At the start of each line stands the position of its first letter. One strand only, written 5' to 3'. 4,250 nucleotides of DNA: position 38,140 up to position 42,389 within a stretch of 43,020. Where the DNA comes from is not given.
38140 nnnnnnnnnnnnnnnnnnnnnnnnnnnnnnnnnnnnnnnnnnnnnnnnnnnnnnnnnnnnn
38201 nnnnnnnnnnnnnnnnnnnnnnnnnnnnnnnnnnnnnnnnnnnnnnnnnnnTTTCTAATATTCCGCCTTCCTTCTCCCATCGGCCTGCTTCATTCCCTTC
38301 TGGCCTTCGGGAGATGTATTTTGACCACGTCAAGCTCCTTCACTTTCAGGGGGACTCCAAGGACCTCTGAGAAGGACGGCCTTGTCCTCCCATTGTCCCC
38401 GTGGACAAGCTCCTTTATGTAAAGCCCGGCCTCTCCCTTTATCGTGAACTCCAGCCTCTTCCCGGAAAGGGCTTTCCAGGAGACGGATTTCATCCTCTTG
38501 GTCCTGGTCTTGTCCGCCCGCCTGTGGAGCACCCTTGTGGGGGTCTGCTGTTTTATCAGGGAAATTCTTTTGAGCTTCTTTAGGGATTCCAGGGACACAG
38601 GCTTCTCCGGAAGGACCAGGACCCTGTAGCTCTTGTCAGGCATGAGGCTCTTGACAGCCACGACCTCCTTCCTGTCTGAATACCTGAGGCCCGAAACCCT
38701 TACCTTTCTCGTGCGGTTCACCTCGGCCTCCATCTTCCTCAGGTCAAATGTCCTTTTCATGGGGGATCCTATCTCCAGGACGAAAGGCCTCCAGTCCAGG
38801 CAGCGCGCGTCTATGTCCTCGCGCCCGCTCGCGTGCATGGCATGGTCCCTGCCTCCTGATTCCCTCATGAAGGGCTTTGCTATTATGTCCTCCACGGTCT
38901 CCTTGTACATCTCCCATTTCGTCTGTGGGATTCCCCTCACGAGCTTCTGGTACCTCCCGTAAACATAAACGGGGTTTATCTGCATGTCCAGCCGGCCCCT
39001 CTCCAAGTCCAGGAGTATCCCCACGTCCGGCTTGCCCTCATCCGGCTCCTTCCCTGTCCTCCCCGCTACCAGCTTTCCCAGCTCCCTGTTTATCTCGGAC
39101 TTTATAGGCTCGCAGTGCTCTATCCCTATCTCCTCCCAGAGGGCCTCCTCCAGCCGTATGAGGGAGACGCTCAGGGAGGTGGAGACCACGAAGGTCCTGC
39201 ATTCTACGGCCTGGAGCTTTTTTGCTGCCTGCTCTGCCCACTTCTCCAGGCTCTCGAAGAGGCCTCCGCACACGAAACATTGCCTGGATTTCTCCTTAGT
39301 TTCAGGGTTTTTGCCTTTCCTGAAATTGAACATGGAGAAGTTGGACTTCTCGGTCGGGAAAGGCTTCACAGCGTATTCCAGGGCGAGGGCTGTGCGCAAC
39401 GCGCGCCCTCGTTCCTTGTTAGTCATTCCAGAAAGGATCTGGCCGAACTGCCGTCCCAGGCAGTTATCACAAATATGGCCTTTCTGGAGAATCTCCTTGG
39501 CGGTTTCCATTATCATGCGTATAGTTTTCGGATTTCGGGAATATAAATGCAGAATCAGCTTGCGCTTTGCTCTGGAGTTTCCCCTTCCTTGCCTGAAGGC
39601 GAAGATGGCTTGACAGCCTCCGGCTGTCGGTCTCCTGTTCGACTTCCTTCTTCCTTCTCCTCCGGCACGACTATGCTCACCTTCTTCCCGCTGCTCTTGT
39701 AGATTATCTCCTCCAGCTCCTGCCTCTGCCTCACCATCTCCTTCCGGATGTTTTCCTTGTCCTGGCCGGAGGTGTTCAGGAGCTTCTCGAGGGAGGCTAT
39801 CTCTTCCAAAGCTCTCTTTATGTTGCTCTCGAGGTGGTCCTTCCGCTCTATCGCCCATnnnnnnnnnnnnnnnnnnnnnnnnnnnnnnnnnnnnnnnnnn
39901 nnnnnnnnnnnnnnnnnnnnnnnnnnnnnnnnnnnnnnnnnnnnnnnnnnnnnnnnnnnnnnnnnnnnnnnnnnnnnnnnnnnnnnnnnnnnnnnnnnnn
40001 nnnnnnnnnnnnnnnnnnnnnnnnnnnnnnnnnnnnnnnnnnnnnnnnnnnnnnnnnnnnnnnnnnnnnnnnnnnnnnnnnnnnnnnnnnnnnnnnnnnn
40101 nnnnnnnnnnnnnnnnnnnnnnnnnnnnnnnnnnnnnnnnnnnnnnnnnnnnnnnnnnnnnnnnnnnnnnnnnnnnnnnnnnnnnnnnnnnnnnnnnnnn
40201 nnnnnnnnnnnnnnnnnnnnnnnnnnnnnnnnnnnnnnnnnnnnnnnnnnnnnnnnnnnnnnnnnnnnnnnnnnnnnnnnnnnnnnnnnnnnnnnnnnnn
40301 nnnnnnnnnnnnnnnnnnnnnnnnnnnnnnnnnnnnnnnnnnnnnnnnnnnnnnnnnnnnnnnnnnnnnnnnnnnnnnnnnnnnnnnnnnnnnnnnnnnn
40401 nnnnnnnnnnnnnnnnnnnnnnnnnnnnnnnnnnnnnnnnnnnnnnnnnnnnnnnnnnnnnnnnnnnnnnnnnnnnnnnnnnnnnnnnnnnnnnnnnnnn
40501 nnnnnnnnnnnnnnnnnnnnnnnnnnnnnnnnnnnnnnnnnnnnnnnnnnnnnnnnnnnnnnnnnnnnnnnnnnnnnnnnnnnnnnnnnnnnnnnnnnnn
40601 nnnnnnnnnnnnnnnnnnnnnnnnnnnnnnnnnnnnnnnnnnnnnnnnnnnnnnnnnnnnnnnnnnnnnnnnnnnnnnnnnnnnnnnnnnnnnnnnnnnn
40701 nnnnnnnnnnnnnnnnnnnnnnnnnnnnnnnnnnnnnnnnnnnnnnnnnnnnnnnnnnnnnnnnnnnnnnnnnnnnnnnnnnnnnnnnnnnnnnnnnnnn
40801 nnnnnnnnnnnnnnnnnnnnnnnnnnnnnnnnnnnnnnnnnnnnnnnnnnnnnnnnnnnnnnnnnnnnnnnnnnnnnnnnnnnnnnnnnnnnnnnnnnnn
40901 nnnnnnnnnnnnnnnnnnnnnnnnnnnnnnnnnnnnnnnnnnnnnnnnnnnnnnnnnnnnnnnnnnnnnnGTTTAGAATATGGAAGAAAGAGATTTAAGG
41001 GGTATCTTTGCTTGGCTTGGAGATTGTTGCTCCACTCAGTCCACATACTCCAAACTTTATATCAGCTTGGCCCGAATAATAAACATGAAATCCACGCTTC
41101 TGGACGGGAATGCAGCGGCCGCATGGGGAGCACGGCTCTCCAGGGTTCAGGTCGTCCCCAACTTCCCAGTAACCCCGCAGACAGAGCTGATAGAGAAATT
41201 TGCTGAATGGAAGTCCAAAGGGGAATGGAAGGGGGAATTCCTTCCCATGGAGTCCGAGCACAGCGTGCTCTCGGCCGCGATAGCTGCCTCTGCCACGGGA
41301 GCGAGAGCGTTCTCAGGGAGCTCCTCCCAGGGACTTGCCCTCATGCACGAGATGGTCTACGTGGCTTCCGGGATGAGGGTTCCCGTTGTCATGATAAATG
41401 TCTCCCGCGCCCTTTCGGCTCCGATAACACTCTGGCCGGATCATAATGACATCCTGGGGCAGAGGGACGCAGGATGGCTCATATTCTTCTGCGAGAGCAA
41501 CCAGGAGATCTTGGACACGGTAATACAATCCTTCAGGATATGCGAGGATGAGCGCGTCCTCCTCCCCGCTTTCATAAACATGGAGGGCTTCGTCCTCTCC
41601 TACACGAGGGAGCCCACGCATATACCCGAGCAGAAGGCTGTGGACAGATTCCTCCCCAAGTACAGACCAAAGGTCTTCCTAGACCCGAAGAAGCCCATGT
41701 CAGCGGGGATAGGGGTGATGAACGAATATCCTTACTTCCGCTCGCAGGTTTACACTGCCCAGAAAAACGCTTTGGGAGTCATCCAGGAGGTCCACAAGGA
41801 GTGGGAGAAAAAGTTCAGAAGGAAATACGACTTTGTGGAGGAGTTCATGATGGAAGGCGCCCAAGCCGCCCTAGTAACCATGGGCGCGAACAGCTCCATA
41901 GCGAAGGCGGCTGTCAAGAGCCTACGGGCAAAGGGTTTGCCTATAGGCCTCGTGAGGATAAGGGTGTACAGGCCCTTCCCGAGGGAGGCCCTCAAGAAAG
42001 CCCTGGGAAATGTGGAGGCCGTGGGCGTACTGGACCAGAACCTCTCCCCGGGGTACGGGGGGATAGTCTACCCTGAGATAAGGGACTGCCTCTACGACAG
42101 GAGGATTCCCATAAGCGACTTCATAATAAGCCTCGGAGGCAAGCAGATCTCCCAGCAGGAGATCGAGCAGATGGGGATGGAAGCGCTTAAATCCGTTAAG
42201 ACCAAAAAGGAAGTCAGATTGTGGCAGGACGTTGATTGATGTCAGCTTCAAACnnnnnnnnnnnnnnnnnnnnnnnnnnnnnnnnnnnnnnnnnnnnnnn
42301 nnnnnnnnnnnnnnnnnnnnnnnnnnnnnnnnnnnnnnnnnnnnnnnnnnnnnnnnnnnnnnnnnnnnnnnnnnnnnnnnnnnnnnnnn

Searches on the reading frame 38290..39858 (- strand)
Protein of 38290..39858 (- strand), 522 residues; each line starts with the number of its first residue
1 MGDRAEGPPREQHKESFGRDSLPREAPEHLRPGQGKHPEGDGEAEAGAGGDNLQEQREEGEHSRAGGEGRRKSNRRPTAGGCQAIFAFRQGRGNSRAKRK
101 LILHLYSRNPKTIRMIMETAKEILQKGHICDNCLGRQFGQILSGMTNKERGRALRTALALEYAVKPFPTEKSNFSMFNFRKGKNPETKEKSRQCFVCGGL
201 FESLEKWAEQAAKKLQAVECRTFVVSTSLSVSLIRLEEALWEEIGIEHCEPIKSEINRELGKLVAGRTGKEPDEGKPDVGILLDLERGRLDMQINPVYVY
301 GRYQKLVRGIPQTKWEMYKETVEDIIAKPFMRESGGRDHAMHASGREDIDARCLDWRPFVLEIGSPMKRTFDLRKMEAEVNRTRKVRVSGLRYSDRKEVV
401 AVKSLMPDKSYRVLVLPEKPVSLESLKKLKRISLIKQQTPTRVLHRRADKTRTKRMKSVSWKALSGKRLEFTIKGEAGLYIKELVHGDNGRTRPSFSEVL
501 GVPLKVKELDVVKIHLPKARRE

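Call 12: search_protein_families(library=pfam, proteins=[window:38290-39858:-], max_evalue=0.001)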
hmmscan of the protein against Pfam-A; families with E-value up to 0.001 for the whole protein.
window:38290-39858:- (522 aa): 2 families
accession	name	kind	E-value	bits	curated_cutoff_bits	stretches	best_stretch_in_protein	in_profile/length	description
PF21238.2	Pus10_C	-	8.4e-61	205.9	27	1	298-514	1-231/232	Pus10, C-terminal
PF22023.1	Pus10_THUMP_arc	-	1.3e-22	80.1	28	1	207-284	1-78/78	Pus10 THUMP domain, archaeal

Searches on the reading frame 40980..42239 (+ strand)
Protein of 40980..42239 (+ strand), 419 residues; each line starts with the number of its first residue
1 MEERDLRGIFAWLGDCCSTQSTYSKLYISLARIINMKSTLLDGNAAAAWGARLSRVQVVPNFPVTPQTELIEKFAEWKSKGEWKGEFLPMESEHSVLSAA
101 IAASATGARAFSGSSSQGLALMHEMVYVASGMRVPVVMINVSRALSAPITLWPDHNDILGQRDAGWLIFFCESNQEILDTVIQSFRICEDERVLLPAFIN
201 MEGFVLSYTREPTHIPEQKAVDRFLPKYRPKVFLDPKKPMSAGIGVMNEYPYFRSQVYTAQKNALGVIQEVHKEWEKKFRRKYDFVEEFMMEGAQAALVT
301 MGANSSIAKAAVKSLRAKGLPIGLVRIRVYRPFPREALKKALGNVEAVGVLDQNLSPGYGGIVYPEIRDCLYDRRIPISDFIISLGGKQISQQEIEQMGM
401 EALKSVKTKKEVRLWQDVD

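Call 12: search_protein_families(library=pfam, proteins=[window:40980-42239:+], max_evalue=0.001)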
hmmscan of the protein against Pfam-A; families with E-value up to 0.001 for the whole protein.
window:40980-42239:+ (419 aa): 3 families
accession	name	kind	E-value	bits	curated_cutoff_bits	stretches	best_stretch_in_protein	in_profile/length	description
PF01855.24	POR_N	-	6.1e-56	190.2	27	1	51-271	3-229/231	Pyruvate flavodoxin/ferredoxin oxidoreductase, thiamine diP-bdg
PF17147.9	PFOR_II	-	1.2e-26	93.4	27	1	294-395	1-102/102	Pyruvate:ferredoxin oxidoreductase core domain II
PF02780.25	Transketolase_C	-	1.4e-05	25.5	25.9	1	292-398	8-116/124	Transketolase, C-terminal domain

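Call 86: find_encoding_contigs(protein=window:40980-42239:+, flank=10000, max_places=2)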
Protein window:40980-42239:+ (419 aa): no gene with exactly this product is on record in the collection.
